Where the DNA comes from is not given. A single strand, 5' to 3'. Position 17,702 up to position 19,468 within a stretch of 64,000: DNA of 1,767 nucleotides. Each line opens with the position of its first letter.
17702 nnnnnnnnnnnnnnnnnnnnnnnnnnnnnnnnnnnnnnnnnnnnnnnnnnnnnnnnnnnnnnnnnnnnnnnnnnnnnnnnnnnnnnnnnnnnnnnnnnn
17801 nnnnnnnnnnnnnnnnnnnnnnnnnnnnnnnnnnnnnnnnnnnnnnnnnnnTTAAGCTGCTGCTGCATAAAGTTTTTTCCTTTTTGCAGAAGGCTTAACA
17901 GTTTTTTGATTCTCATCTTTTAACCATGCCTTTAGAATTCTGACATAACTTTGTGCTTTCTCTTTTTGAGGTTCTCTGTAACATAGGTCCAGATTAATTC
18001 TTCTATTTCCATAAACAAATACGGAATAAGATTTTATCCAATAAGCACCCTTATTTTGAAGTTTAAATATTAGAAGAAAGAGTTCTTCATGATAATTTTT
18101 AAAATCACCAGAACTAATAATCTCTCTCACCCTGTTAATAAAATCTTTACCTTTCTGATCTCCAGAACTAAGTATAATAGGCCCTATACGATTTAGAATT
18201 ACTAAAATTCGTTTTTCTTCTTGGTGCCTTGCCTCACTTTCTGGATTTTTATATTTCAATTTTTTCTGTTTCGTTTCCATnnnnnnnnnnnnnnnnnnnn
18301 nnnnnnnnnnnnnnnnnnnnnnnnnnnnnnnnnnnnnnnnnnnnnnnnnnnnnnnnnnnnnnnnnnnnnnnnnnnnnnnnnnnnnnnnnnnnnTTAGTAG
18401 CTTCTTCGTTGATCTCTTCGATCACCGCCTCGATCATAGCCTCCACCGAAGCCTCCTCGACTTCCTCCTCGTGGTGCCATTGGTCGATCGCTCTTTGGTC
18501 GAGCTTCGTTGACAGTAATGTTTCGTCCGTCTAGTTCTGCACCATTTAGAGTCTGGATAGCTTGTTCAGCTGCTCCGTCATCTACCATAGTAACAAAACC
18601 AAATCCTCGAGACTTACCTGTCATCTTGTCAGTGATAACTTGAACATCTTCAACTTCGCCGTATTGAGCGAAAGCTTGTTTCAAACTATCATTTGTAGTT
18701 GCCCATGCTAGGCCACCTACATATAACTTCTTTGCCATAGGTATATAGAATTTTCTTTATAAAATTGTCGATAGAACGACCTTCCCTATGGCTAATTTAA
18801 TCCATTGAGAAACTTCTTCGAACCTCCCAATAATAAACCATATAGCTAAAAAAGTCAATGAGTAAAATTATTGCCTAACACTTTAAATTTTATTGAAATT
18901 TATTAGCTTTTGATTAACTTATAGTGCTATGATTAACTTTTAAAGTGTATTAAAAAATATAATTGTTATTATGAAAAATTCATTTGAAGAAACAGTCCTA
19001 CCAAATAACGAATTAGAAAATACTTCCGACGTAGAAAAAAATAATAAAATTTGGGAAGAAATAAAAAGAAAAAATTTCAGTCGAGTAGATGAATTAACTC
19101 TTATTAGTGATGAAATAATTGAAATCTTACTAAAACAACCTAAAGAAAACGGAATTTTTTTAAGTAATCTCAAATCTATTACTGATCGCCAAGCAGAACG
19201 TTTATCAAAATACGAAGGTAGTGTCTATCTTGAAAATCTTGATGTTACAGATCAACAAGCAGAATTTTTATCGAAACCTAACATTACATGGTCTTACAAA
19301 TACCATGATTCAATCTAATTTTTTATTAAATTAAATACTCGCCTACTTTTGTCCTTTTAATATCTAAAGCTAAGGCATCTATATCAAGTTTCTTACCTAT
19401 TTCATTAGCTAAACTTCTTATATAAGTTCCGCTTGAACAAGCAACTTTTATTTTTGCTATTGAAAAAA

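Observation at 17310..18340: Tandem diverged paralogs sharing a perfectly identical 56-nt promoter/leader and a conserved ssrA-like C-terminal tail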

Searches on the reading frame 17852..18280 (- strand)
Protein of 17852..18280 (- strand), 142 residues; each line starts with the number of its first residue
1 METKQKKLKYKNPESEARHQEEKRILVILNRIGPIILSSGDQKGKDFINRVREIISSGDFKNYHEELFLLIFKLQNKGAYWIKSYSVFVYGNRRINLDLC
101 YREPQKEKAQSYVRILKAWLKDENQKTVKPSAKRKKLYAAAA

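Call 6: search_protein_families(library=pfam, proteins=[window:17852-18280:-], max_evalue=1)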
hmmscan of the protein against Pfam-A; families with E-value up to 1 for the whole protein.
window:17852-18280:- (142 aa): 1 family
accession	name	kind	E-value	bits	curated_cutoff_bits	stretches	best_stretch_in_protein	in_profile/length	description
PF10281.14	Ish1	-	0.055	14.3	26.6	1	116-141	9-34/37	Putative nuclear envelope organisation protein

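Call 7: search_protein_families(library=ncbifam, proteins=[window:17852-18280:-], max_evalue=1)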
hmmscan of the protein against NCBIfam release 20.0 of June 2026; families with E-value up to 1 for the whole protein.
window:17852-18280:- (142 aa): 0 families

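Call 13: find_homologous_proteins(query=window:17852-18280:-, max_evalue=0.01)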
Query window:17852-18280:- (142 aa): 1 proteins with E <= 0.01 among 15 candidates.
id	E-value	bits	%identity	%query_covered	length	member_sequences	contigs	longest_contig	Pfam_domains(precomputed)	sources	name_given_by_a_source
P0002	5.2e-87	307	100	100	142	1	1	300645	-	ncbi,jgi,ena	ncbi:MAG: hypothetical protein WCW87_01860 [Candidatus Paceibacterota bacterium]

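Call 27: search_protein_families(library=phrogs, proteins=[window:17852-18280:-], max_evalue=1)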
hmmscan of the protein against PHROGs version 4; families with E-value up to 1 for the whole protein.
window:17852-18280:- (142 aa): 2 families
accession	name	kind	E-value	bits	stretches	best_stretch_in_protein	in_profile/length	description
phrog_9775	-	unknown function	0.046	14.6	1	102-126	19-43/46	-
phrog_4061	-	unknown function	0.22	13.4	1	82-136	18-67/98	-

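Call 28: search_protein_families(library=padloc, proteins=[window:17852-18280:-], max_evalue=1)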
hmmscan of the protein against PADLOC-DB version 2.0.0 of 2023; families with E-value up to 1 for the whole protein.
window:17852-18280:- (142 aa): 0 families

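Call 45: predict_structure(alignment_id=A2)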
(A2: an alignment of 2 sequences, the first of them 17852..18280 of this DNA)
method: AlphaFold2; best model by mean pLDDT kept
length: 142 residues; sequences in the alignment: 2
mean_pLDDT: 69.3   pTM: 0.61
mean pLDDT of the five models: 69.3, 65.8, 57.9, 54.6, 43.7
residues with pLDDT >= 90: 6; 70-90: 75; 50-70: 37; < 50: 24
segments of 3 or more residues with pLDDT < 50: 1-8, 137-142
pLDDT, mean of each block of 10 residues (from residue 1): 45 63 74 55 72 79 81 87 79 79 68 89 56 48 40
secondary structure, 60 per line:
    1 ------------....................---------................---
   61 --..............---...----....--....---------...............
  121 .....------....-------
elements in order: H13-32 H42-57 H63-76 E80-82 E87-90 E93-96 H106-125 H132-135

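Call 53: fold_search(model_id=the predicted structure, library=pdb)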
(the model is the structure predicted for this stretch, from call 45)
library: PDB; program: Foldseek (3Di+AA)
matches with E <= 10: 40; with E <= 0.001: 0
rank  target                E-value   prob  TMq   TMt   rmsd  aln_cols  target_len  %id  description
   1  8uu4_g                2.7e+00  0.04  0.18  0.17  16.2       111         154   11  Cryo-EM structure of the Listeria innocua 70S ribosome in complex with HPF (structure I-A) (released 2024-02-28)
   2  6ly6                  3.9e+00  0.03  0.15  0.10  13.4        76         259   24  PylRS C-terminus domain mutant bound with 3-(1-Naphthyl)-L-alanine and AMPNP (released 2020-07-08)
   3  8qyu_A                3.9e+00  0.02  0.16  0.05  12.5       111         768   13  Beta-cardiac myosin S1 fragment in the pre-powerstroke state complexed to Omecamtiv mecarbil (released 2023-12-13)
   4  9nb1_J                4.1e+00  0.04  0.22  0.13  15.1       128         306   16  CRYO-EM STRUCTURE OF human U7 SNRNP WITH MUTANT LSM11 that disrupts contacts with CPSF73 (released 2026-01-21)
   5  8iuf_4H               4.1e+00  0.02  0.17  0.13  16.3       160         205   12  Cryo-EM structure of Euglena gracilis super-complex I+III2+IV, composite (released 2024-02-28)
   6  5iy6_M                4.7e+00  0.05  0.21  0.14  12.1       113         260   14  Human holo-PIC in the closed state (released 2016-05-18)
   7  7pub_DD               4.9e+00  0.05  0.21  0.05  12.0       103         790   14  Late assembly intermediate of the Trypanosoma brucei mitoribosomal small subunit (released 2022-05-04)
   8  1tfk_B                4.9e+00  0.04  0.19  0.28   9.9        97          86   10  Ribonuclease from Escherichia coli complexed with its inhibtor protein (released 2005-03-01)
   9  9evs_F                5.2e+00  0.02  0.19  0.18  15.5       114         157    7  Structure of the flowering plant mitoribosome with P-site tRNA (released 2025-09-03)
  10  7ena_BA               5.6e+00  0.05  0.22  0.14  14.1       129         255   12  TFIID-based PIC-Mediator holo-complex in pre-assembled state (pre-hPIC-MED) (released 2021-05-26)
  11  6ha1_g                5.6e+00  0.04  0.22  0.21  15.8       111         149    8  Cryo-EM structure of a 70S Bacillus subtilis ribosome translating the ErmD leader peptide in complex with telithromyci (released 2018-08-29)
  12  3t92                  5.6e+00  0.03  0.17  0.21  12.5       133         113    8  Crystal structure of the Taz2:C/EBPepsilon-TAD chimera protein (released 2012-08-08)
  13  9dd1_C                5.6e+00  0.03  0.19  0.22  13.3       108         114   12  Designed allosteric facilitated dissociation switch AS1 in complex state THE with methylated lysines (released 2025-08-20)
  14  4ccl_B                5.6e+00  0.02  0.17  0.07  17.7       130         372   11  X-Ray structure of E. coli ycfD (released 2014-04-30)
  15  7egc_F                5.9e+00  0.04  0.19  0.09  10.6       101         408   13  p53-bound TFIID-based holo PIC on HDM2 promoter (released 2021-05-12)
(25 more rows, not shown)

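Call 58: find_encoding_contigs(protein=P0002, flank=3000, max_places=10)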
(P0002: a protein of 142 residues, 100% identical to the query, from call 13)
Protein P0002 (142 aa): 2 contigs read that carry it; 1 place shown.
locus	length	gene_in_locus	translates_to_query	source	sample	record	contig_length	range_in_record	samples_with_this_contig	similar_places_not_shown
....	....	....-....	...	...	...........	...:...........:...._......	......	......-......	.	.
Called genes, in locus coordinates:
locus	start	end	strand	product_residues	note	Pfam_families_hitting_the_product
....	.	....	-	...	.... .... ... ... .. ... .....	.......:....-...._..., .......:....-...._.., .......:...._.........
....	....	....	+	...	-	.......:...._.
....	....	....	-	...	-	-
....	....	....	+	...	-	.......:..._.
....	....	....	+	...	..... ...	-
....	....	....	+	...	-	-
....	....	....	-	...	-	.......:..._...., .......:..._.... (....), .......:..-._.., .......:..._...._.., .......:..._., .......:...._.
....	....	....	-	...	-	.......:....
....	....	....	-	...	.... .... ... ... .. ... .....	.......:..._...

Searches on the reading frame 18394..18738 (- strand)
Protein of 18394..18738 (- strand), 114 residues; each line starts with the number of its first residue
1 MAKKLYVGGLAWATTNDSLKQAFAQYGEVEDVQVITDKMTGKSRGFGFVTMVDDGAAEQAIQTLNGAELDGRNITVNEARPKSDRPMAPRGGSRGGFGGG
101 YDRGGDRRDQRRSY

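Call 6: search_protein_families(library=pfam, proteins=[window:18394-18738:-], max_evalue=1)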
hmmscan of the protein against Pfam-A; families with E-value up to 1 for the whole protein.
window:18394-18738:- (114 aa): 6 families
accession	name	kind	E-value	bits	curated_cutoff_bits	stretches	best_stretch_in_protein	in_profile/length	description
PF00076.28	RRM_1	-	6.2e-23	80.9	20.7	1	5-75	1-70/70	RNA recognition motif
PF13893.12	RRM_5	-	4.6e-05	23.5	27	1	14-77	39-97/125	RNA recognition motif. (a.k.a. RRM, RBD, or RNP domain)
PF16367.11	RRM_7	-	0.00095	19.5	27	1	3-30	2-29/94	RNA recognition motif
PF08777.17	RRM_3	-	0.075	13.5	22.9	1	7-67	6-60/102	RNA binding motif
PF03880.21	DbpA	-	0.15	12.5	25.6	1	52-77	46-71/72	DbpA RNA binding domain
PF16842.11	RRM_occluded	-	0.27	11.6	30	1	15-76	14-70/79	Occluded RNA-recognition motif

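Call 57: find_encoding_contigs(protein=window:18394-18738:-, flank=4000, max_places=10)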
Protein window:18394-18738:- (114 aa): 3 contigs read that carry it; 2 places shown.
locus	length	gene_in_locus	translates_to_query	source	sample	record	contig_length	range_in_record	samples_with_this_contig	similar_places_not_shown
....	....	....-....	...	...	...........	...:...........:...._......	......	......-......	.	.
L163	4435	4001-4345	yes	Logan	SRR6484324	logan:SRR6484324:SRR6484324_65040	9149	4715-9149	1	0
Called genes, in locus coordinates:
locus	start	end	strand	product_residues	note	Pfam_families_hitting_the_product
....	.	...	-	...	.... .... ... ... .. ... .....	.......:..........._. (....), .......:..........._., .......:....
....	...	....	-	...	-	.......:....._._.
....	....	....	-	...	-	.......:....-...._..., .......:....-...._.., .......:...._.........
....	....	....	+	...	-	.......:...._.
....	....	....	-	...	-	-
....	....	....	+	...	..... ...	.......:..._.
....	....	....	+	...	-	-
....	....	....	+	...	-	-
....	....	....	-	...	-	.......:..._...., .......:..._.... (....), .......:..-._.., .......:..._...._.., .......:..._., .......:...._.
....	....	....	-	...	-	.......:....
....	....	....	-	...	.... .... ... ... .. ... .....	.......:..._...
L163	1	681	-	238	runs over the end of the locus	PF13098:Thioredoxin_2 (weak), PF13462:Thioredoxin_4, PF01323:DSBA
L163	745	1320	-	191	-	PF13482:RNase_H_2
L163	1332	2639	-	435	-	PF13393:tRNA-synt_His, PF00587:tRNA-synt_2b, PF03129:HGTP_anticodon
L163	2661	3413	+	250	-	PF01509:TruB_N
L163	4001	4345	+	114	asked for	PF00076:RRM_1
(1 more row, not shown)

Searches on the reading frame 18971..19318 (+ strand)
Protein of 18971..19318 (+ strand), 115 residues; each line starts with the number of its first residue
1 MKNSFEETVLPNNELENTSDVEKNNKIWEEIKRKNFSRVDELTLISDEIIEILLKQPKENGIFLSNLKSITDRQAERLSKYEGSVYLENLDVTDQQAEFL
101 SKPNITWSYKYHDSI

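Call 27: search_protein_families(library=phrogs, proteins=[window:18971-19318:+], max_evalue=1)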
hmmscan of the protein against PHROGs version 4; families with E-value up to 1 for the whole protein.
window:18971-19318:+ (115 aa): 3 families
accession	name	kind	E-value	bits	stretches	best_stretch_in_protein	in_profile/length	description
phrog_7837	-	unknown function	0.033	15.5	1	60-100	24-68/81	-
phrog_14530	-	unknown function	0.15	13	1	18-41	36-59/83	-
phrog_14119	-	unknown function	0.35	11.5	1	39-75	17-56/57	-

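Call 28: search_protein_families(library=padloc, proteins=[window:18971-19318:+], max_evalue=1)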
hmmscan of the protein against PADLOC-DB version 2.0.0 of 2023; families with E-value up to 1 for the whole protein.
window:18971-19318:+ (115 aa): 0 families
